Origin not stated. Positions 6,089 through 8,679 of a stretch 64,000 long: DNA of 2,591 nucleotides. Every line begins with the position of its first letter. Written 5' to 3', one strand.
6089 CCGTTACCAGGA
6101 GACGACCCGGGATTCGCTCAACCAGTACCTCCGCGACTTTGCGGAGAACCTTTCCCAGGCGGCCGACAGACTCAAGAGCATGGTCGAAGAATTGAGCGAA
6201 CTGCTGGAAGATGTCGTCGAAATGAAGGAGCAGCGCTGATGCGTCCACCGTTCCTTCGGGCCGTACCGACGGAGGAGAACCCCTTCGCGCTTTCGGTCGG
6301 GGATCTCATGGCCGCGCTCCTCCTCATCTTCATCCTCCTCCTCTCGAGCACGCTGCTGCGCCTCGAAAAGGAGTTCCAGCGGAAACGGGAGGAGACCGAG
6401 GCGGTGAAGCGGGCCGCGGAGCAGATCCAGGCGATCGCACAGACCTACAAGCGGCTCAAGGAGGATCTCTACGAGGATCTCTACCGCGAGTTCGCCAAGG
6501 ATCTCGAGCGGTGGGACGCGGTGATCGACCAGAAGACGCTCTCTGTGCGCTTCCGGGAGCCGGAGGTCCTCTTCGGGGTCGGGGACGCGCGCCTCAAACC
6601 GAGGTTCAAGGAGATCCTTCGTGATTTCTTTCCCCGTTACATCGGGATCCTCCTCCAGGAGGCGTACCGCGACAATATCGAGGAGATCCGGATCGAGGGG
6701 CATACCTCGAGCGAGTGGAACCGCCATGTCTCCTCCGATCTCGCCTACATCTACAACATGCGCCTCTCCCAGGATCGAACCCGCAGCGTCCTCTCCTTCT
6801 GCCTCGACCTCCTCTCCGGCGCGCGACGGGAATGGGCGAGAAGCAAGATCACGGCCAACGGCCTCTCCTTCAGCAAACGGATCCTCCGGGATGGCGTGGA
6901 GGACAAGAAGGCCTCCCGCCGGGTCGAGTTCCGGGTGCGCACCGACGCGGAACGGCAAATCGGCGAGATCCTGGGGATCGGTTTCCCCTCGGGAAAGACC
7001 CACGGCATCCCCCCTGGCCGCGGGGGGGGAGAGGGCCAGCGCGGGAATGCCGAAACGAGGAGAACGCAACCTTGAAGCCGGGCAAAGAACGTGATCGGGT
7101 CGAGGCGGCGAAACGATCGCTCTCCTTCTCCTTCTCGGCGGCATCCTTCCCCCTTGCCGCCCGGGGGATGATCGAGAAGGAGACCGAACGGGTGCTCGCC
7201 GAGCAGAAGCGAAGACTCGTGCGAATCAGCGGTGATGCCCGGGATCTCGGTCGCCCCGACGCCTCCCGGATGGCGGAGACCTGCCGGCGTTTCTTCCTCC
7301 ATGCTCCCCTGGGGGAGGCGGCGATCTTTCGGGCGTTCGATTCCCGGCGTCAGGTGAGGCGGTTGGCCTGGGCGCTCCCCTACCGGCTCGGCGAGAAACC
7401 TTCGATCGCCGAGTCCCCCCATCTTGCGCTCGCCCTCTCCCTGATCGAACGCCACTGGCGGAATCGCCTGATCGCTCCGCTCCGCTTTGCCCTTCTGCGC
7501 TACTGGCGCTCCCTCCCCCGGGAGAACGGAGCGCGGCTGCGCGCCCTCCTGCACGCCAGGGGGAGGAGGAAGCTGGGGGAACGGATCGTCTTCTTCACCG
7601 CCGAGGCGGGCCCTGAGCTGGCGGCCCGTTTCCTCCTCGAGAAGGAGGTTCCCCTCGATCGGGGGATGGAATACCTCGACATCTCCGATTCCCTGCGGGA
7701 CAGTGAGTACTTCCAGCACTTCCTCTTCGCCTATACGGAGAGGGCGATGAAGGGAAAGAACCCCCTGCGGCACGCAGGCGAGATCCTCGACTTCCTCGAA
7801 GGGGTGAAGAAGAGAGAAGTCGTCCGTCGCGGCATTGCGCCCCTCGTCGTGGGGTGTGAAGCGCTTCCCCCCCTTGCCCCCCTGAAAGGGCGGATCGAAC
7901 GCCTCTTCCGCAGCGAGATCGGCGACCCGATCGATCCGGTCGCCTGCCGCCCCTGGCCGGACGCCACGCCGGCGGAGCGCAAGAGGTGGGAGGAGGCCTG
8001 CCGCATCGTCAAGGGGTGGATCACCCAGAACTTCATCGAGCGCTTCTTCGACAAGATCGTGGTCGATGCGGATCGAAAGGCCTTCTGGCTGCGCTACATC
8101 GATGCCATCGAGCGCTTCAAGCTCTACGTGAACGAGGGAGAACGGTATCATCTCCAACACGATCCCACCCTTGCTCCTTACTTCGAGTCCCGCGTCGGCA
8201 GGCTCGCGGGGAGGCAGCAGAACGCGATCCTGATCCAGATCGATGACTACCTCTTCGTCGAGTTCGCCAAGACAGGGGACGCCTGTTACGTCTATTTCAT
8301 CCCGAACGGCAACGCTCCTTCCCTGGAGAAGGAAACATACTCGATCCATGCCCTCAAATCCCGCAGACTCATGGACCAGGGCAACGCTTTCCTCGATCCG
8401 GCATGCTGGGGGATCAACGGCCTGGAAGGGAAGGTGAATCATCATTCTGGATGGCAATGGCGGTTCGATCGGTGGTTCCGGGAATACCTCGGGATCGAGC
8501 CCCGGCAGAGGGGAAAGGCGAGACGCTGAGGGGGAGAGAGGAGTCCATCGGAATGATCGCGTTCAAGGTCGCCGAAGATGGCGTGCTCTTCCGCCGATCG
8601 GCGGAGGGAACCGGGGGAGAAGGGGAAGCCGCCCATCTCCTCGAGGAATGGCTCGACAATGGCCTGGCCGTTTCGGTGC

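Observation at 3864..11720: Complete four-gene type I Zorya (zorABCD) anti-phage defence operon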

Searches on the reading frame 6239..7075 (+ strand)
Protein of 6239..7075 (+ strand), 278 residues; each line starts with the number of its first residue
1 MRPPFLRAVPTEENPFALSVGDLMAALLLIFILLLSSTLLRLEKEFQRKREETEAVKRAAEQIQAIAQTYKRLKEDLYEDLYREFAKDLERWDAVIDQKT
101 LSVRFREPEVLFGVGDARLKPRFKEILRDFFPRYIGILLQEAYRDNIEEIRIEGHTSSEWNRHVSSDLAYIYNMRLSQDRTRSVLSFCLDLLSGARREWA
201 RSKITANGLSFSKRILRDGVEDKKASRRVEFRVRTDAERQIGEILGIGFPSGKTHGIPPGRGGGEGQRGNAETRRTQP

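Call 5: search_protein_families(library=padloc, proteins=[window:6239-7075:+], max_evalue=0.001)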
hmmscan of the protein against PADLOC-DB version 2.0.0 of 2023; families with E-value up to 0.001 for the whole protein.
window:6239-7075:+ (278 aa): 6 families
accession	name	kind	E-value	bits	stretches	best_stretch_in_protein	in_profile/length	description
PDLC00641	ZorB2|ZorB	-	6e-79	263.1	1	12-245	12-234/238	MotB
PDLC00609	ZorB1|ZorB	-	1e-61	206.4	1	11-244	13-225/232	MotB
PDLC00611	ZorB1|ZorB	-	1.3e-18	65.6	1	12-233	16-213/240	MotB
PDLC00608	ZorB1|ZorB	-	1.4e-17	61.9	1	11-193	12-177/243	MotB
PDLC00610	ZorB1|ZorB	-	9.6e-11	39.7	1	11-184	11-181/254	MotB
PDLC00612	ZorB1|ZorB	-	6.9e-09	33.6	1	12-187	14-216/293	MotB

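Call 6: search_protein_families(library=pfam, proteins=[window:6239-7075:+], max_evalue=0.01)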
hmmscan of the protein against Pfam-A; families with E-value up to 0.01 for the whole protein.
window:6239-7075:+ (278 aa): 3 families
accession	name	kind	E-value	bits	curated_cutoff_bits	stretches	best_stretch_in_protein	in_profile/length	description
PF00691.25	OmpA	-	1e-05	26.2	27.2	1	111-221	1-91/98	OmpA family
PF00191.25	Annexin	-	0.0087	16.6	25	0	56-91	25-61/66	Annexin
PF07568.18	HisKA_2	-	0.0094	16.5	22.3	0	37-75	14-52/76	Histidine kinase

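Call 8: search_solved_structures(query=window:6239-7075:+, max_evalue=0.01, show_alignments=2)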
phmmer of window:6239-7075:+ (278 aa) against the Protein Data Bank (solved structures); distinct sequences matched with E-value up to 0.01: 3.
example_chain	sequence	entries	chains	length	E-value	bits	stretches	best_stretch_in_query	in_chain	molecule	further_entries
8vvi_A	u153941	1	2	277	5e-43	150.6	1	65-245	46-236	Motility protein B-like N-terminal domain-containing protein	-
8qyd_F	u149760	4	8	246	2.7e-07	33.5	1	12-234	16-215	Membrane protein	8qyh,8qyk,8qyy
8vvn_B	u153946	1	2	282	0.00019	24.2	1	11-159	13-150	Chemotaxis protein MotB-related protein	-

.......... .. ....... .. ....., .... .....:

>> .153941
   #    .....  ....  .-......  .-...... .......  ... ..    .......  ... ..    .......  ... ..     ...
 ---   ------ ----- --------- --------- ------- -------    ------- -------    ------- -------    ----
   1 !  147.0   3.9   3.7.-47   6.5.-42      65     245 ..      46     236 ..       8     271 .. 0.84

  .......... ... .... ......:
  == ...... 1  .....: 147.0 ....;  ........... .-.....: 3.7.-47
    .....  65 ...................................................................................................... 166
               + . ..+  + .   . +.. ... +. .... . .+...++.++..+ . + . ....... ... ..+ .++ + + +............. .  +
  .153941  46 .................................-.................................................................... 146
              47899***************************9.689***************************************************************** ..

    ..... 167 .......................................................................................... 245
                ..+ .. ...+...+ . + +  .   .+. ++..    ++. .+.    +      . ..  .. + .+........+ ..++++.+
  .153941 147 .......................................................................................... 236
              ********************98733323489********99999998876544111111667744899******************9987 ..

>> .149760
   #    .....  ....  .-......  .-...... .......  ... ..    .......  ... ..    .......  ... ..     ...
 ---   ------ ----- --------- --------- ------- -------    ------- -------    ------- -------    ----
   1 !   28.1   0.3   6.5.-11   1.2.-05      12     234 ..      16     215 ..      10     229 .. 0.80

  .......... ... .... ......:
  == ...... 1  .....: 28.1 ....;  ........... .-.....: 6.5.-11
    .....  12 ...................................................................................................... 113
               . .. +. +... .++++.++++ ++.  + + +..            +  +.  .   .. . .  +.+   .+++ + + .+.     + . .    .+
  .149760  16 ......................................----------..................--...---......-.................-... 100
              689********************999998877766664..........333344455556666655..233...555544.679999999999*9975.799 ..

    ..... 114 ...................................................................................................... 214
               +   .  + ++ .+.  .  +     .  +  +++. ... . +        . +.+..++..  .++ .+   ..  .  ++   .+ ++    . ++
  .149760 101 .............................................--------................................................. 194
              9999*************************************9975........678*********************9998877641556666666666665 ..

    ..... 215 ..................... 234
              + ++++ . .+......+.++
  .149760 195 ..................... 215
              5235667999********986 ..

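Call 52: search_protein_families(library=ncbifam, proteins=[window:6239-7072:+], max_evalue=0.001)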
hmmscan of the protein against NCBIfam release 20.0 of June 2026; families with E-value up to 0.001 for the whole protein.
window:6239-7072:+ (278 aa): 5 families
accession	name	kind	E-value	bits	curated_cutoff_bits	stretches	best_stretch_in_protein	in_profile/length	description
NF041787.1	anti-phage_ZorB2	equivalog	1.4e-54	185.5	400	1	56-245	19-208/210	type II Zorya anti-phage system protein ZorB2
NF041788.1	anti-phage_ZorB1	equivalog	7.3e-12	45.2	400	1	11-234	15-215/243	type I Zorya anti-phage system protein ZorB1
NF006508.0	PRK08944.1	subfamily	1.1e-06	28.1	259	1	51-239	125-293/304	MotB family protein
NF053611.1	YiaD_Gzip_OmpA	equivalog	9.1e-06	25.5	175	1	98-232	93-205/206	YiaD family glycine zipper/OmpA-like lipoprotein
NF005382.1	PRK06925.1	equivalog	0.0003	21.1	264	0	94-191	102-185/225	flagellar motor protein MotS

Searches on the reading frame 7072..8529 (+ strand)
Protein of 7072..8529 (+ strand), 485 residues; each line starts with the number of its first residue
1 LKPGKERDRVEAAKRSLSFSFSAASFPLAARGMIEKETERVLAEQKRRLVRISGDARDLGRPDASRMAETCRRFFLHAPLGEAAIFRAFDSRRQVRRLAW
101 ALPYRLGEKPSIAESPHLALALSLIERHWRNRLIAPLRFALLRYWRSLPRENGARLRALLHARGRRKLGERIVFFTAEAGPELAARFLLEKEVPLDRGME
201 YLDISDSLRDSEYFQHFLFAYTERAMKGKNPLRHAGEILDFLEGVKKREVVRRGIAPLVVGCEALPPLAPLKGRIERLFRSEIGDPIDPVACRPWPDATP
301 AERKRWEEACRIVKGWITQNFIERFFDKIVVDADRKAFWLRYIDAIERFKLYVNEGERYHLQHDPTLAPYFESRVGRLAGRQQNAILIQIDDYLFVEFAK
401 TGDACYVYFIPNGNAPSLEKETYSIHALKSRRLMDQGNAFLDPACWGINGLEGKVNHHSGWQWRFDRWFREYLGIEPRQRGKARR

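Call 5: search_protein_families(library=padloc, proteins=[window:7072-8529:+], max_evalue=0.001)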
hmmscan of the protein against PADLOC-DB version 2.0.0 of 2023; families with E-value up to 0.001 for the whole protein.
window:7072-8529:+ (485 aa): 9 families
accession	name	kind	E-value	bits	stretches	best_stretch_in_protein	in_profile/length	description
PDLC00616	ZorC1|ZorC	-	1.5e-16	58.2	1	307-482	308-478/575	EH signature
PDLC00613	ZorC1|ZorC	-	6.9e-16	56.1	1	306-483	297-472/570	EH signature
PDLC00624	ZorC1|ZorC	-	2.3e-15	54.5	1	307-478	303-474/560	EH signature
PDLC00625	ZorC1|ZorC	-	1.8e-14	51.4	1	295-477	294-476/551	EH signature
PDLC00614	ZorC1|ZorC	-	1.7e-11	41.6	1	311-479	303-454/465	EH signature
PDLC00622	ZorC1|ZorC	-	7.5e-09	33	1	305-475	292-457/462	EH signature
PDLC00620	ZorC1|ZorC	-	3.4e-08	31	1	155-477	93-419/432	EH signature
PDLC00621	ZorC1|ZorC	-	7.3e-06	23.5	1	304-430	283-431/467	EH signature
PDLC00615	ZorC1|ZorC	-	7.4e-05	19.7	1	452-478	381-407/426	EH signature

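Call 6: search_protein_families(library=pfam, proteins=[window:7072-8529:+], max_evalue=0.01)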
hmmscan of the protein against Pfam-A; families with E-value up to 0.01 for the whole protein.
window:7072-8529:+ (485 aa): 1 family
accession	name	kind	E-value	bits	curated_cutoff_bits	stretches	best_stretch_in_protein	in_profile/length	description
PF15611.11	EH_Signature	-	1.1e-24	88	27.5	1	126-468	65-423/423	EH_Signature domain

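Call 9: search_solved_structures(query=window:7072-8529:+, max_evalue=0.1, show_alignments=1)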
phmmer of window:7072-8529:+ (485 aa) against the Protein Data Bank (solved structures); distinct sequences matched with E-value up to 0.1: 1.
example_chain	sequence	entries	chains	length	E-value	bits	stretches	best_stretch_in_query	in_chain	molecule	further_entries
8r68_A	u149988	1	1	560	3.6e-10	42.8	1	307-474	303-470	Zorya protein ZorC EH domain-containing protein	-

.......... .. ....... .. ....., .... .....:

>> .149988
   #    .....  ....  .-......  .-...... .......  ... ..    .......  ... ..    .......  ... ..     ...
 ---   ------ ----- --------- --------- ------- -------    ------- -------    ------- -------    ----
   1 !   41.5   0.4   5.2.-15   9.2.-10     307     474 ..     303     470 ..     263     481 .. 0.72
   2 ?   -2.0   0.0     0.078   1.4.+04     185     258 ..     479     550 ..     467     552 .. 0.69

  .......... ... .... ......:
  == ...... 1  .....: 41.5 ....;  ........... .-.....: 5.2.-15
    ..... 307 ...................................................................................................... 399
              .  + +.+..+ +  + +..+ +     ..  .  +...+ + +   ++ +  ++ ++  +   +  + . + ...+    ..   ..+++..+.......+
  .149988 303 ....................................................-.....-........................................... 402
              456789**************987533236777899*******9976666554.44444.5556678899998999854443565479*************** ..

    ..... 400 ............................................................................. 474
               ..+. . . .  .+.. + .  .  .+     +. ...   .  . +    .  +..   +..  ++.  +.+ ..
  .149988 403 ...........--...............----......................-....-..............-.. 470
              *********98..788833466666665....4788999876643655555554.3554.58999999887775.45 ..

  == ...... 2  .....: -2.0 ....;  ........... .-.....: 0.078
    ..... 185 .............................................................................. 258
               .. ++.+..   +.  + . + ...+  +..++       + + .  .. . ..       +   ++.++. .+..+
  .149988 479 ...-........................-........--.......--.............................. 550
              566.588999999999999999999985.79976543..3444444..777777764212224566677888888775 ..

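Call 35: find_homologous_proteins(query=window:7072-8526:+, max_evalue=0.00001)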
Query window:7072-8526:+ (485 aa): 1 proteins with E <= 0.00001 among 8000 candidates.
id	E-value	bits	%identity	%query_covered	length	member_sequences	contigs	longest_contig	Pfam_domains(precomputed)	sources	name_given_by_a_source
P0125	3.6e-261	886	100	81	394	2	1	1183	PF15611.12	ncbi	ncbi:MAG: hypothetical protein D6795_04810, partial [Deltaproteobacteria bacterium]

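Call 52: search_protein_families(library=ncbifam, proteins=[window:7072-8526:+], max_evalue=0.001)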
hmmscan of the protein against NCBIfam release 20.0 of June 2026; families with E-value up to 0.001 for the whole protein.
window:7072-8526:+ (485 aa): 1 family
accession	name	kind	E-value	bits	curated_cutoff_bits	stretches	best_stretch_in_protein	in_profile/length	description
NF041789.2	anti-phage_ZorC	equivalog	3.5e-16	58.8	490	1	307-479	301-471/551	type I Zorya anti-phage system protein ZorC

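Call 65: predict_structure(protein=window:7072-8526:+)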
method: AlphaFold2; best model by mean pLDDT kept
length: 485 residues; sequences in the alignment: 1
mean_pLDDT: 48.3   pTM: 0.38
mean pLDDT of the five models: 48.3, 47.8, 46.2, 38.2, 30.2
residues with pLDDT >= 90: 7; 70-90: 71; 50-70: 120; < 50: 287
segments of 3 or more residues with pLDDT < 50: 1-3, 13-37, 44-89, 103-110, 285-298, 302-485
pLDDT, mean of each block of 10 residues (from residue 1): 52 38 38 45 45 35 36 37 42 60 50 56 65 62 60 62 64 52 75 77 61 72 83 90 82 76 72 83 52 45 47 38 30 34 32 25 31 31 32 33 33 31 26 26 27 25 34 30 22
secondary structure, 60 per line:
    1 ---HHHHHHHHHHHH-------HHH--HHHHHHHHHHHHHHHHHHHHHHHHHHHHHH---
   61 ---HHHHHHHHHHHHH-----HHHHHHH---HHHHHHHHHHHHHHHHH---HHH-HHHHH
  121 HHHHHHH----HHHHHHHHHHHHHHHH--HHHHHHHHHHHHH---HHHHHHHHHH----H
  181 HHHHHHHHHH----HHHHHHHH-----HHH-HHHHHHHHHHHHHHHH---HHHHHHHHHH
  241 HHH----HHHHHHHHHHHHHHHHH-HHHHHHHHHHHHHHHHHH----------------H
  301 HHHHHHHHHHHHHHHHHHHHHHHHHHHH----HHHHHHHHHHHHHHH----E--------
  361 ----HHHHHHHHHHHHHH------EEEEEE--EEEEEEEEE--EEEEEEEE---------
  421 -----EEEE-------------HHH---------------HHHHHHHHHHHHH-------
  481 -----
elements in order: H4-15 H28-57 H64-76 H82-88 H92-108 H116-127 H132-147 H150-162 H166-175 H180-190 H195-202 H212-227 H231-243 H248-264 H266-283 H300-328 H333-347 H365-378 E385-390 E393-401 E404-411 E426-429 H461-473
